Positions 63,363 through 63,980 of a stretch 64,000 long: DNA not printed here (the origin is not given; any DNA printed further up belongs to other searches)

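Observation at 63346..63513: Plus-strand leader: long irregular hairpin, riboswitch-like antiterminator/terminator platform and a GTG mini-ORF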

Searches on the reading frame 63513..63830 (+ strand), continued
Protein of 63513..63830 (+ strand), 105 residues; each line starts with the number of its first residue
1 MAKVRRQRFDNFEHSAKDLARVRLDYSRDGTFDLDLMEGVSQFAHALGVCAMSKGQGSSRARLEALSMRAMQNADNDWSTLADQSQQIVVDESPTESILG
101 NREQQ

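Call 67: search_protein_families(library=padloc, proteins=[window:63513-63827:+, P0005], max_evalue=0.1)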
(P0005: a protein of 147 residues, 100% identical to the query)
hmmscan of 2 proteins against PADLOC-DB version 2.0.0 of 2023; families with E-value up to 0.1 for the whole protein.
window:63513-63827:+ (105 aa): 0 families

P0005 (147 aa): 0 families
